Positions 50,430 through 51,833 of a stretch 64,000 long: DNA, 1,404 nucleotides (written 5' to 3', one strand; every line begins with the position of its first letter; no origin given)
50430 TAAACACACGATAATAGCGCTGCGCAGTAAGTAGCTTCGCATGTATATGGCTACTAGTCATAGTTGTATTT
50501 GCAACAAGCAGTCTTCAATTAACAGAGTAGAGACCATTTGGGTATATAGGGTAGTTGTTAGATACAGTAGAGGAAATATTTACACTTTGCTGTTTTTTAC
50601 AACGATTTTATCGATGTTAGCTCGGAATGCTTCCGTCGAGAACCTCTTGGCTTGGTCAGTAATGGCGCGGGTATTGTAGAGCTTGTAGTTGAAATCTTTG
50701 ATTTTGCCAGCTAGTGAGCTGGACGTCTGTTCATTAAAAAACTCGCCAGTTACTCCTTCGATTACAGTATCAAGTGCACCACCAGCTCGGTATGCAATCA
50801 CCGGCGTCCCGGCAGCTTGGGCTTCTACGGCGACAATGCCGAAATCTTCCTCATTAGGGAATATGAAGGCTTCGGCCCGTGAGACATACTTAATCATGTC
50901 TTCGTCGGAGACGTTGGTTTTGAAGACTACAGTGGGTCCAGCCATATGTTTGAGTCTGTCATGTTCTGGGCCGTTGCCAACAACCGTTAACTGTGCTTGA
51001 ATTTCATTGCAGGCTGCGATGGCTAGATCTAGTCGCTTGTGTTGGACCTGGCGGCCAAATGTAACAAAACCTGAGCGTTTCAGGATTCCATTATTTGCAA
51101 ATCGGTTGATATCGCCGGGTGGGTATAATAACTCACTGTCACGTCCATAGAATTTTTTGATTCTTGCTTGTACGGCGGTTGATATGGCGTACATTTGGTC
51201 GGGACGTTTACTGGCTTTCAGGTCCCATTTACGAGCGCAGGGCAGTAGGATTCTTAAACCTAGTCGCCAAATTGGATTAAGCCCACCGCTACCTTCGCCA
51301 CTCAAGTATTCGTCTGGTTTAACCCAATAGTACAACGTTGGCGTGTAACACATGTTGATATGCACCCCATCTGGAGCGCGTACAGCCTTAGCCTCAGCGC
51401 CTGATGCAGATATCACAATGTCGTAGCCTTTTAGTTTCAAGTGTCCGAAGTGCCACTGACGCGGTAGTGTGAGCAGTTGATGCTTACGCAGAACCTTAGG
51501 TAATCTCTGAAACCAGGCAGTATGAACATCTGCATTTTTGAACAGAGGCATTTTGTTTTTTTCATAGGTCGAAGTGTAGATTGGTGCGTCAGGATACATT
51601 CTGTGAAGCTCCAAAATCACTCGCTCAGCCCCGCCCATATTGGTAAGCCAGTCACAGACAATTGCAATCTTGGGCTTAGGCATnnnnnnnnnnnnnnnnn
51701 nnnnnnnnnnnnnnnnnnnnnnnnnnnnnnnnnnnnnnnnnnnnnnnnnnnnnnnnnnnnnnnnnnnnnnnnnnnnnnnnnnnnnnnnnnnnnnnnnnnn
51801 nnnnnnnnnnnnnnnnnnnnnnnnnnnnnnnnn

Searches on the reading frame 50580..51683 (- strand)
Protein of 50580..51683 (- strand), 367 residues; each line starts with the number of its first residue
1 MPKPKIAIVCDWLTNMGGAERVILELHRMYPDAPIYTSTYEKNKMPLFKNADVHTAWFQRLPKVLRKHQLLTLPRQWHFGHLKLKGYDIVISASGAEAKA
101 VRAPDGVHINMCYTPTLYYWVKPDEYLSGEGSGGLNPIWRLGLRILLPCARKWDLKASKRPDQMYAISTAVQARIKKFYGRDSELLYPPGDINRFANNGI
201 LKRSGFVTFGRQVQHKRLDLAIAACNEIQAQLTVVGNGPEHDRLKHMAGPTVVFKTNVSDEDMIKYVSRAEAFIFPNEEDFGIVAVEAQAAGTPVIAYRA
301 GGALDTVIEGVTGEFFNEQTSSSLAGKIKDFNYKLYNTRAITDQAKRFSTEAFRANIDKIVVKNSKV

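Call 49: search_protein_families(library=pfam, proteins=[window:50580-51683:-], max_evalue=0.0001)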
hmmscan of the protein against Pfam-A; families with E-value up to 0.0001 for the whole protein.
window:50580-51683:- (367 aa): 3 families
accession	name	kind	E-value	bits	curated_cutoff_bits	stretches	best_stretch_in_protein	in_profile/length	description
PF00534.26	Glycos_transf_1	-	1.4e-24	87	26.4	1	202-331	14-155/172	Glycosyl transferases group 1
PF13692.12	Glyco_trans_1_4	-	4.3e-21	76.1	27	1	206-329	4-137/142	Glycosyl transferases group 1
PF20706.3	GT4-conflict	-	5.5e-08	32.6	26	1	207-314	201-327/385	Family 4 Glycosyltransferase in conflict systems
